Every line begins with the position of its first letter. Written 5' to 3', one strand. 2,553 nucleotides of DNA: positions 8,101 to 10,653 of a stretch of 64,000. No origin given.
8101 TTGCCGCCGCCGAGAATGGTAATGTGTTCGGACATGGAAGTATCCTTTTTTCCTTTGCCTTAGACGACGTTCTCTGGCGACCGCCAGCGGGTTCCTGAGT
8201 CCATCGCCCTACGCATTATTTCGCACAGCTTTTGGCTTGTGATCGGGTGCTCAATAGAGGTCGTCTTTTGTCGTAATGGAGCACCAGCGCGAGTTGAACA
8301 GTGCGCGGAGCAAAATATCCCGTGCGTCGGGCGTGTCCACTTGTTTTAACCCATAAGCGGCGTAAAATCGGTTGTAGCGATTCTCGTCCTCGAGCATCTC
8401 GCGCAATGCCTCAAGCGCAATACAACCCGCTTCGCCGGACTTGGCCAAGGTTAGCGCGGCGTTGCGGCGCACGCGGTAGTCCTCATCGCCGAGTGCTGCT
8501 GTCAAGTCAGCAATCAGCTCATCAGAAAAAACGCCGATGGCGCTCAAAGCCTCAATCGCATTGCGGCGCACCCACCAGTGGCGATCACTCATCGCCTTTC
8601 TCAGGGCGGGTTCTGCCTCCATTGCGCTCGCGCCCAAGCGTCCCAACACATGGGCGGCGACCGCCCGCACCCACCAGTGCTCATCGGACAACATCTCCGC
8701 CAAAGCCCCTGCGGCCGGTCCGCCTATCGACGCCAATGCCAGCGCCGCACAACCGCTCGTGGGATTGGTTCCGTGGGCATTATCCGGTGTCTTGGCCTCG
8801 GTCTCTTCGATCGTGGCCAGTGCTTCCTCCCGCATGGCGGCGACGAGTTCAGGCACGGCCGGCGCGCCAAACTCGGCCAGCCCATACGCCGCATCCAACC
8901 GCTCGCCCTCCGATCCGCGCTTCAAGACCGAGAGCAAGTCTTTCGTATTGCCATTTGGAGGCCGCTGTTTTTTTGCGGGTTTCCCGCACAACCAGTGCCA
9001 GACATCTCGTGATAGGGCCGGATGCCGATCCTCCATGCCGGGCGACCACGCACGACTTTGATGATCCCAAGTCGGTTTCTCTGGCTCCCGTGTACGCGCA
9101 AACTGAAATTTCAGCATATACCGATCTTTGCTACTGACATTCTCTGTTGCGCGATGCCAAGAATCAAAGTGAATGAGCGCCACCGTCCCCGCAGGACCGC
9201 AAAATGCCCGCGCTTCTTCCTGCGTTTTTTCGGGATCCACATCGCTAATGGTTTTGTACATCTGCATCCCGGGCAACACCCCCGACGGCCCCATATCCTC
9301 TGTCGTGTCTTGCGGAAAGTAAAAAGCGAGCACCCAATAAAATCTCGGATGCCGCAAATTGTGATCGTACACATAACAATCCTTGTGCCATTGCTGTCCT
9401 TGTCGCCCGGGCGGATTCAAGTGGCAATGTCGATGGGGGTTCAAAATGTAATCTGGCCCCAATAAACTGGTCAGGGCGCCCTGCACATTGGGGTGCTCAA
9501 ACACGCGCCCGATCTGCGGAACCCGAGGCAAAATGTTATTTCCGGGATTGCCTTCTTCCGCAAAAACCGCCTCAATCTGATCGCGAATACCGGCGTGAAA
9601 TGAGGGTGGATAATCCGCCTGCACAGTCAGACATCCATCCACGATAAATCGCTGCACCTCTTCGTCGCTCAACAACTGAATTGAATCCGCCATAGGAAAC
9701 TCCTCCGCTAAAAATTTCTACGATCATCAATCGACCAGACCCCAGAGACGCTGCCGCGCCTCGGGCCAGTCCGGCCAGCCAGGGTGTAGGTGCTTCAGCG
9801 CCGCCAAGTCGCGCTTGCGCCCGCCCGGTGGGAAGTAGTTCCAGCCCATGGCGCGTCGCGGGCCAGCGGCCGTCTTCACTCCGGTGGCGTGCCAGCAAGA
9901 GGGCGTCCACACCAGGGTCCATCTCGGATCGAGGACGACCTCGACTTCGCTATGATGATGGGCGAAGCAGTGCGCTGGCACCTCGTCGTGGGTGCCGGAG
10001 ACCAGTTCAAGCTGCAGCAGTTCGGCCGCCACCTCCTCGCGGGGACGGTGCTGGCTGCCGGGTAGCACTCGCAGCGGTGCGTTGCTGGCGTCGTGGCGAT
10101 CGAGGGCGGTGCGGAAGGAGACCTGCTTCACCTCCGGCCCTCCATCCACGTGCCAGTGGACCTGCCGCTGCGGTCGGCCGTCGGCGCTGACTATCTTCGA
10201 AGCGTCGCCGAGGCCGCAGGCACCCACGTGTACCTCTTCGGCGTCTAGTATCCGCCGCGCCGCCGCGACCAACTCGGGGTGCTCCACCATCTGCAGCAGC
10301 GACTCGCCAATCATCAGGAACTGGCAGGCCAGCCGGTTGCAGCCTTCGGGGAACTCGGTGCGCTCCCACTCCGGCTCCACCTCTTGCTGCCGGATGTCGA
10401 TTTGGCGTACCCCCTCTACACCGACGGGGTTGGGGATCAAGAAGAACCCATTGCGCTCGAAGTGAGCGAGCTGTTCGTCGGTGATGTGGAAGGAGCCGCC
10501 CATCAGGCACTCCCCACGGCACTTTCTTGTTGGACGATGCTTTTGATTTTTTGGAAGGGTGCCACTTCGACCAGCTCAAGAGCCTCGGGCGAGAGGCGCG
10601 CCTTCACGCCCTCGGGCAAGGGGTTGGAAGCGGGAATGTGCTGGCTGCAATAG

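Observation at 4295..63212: Thirteen full-length PhyH-type Fe(II)/2OG dioxygenase paralogs plus two fragments in 64 kb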

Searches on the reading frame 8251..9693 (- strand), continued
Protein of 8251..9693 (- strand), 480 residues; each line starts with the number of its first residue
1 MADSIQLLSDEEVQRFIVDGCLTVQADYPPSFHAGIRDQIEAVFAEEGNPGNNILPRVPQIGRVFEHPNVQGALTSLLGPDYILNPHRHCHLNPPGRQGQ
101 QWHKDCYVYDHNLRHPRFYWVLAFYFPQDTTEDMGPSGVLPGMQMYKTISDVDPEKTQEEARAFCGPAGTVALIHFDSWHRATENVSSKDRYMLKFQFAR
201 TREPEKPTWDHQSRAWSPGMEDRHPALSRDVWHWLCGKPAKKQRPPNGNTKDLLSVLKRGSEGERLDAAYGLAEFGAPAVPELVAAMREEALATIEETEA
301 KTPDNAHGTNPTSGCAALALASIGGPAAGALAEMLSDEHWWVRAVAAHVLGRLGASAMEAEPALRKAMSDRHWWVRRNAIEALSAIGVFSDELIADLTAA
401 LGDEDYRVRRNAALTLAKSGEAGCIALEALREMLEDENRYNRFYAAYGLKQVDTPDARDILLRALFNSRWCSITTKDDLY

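Call 70: find_encoding_contigs(protein=P0336, flank=10000, max_places=2)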
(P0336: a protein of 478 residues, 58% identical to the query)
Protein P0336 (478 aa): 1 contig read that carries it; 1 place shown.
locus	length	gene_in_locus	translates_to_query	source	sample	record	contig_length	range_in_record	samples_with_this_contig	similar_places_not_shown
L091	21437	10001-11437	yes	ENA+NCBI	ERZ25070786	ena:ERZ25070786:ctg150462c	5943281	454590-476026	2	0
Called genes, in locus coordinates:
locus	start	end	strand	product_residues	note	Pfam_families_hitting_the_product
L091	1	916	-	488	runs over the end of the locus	PF00884:Sulfatase, PF01663:Phosphodiest (faint), PF16347:SGSH_C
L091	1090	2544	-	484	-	PF22848:ASD1_dom, PF06964:Alpha-L-AF_C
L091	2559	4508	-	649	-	PF20581:DUF6785, PF20580:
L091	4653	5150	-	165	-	-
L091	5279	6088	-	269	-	PF00994:MoCF_biosynth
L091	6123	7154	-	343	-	PF12715:Abhydrolase_7, PF05448:AXE1 (faint), PF00326:Peptidase_S9 (weak), PF22244:GCE_fung (faint)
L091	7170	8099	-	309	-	PF00291:PALP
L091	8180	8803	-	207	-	PF23913:DUF7255 (weak)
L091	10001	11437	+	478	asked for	PF05721:PhyH, PF12717:Cnd1 (faint), PF13513:HEAT_EZ (faint), PF13646:HEAT_2 (weak), PF00514:Arm (faint), PF02985:HEAT (faint), PF03130:HEAT_PBS (faint), PF13646:HEAT_2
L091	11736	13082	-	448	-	PF00202:Aminotran_3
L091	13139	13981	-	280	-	PF23441:SDR (weak), PF00106:adh_short, PF08659:KR, PF13561:adh_short_C2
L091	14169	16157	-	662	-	PF01555:N6_N4_Mtase, PF00730:HhH-GPD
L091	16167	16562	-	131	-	-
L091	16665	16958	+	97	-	PF08734:GYD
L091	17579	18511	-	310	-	PF02737:3HCDH_N, PF00725:3HCDH (weak)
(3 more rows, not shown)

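Call 83: list_cluster_members(proteins=[window:8251-9693:-, window:57777-58883:+, window:10503-11357:-, window:4295-5089:-])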
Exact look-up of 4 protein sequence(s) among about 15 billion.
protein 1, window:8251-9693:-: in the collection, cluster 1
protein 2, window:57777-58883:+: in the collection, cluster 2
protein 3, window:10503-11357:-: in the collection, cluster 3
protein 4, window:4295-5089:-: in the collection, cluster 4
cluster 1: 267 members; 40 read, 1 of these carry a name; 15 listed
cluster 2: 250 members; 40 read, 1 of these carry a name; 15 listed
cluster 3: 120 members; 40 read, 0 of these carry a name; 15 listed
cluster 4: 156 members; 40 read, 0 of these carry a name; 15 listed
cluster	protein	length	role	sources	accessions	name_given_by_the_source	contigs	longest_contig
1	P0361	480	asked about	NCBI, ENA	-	-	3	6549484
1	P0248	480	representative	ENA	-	-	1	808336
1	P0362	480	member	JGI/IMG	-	HEAT repeat protein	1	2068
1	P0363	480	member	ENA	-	-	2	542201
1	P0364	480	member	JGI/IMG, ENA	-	-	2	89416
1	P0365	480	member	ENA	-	-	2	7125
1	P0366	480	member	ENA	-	-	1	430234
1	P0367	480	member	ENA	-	-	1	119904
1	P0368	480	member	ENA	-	-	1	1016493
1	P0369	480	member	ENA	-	-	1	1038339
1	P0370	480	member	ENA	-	-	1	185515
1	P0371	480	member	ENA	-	-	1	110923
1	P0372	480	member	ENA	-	-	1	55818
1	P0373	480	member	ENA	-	-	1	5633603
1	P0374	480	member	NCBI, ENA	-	-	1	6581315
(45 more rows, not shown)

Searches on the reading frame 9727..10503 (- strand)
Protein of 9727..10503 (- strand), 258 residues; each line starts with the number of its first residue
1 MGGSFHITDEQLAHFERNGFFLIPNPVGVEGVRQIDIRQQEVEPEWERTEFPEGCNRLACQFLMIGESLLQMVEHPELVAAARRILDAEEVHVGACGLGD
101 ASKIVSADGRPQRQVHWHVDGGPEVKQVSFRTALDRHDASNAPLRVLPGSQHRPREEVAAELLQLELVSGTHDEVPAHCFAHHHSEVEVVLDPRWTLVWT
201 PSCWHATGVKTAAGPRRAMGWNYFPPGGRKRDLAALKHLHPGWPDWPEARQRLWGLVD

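Call 3: search_protein_families(library=pfam, proteins=[window:9727-10503:-], max_evalue=0.01)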
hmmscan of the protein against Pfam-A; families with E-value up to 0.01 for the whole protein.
window:9727-10503:- (258 aa): 1 family
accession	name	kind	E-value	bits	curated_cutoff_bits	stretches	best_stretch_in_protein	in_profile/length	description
PF05721.19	PhyH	-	1.7e-11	45.3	22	1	15-218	1-213/213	Phytanoyl-CoA dioxygenase (PhyH)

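Call 26: search_protein_families(library=ncbifam, proteins=[window:9727-10503:-], max_evalue=0.01)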
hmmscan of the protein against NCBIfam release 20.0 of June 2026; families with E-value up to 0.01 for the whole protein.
window:9727-10503:- (258 aa): 1 family
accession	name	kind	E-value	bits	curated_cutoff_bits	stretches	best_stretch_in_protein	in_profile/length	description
TIGR02408.1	ectoine_ThpD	equivalog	5.5e-05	22.6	336.5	1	7-152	17-170/277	ectoine hydroxylase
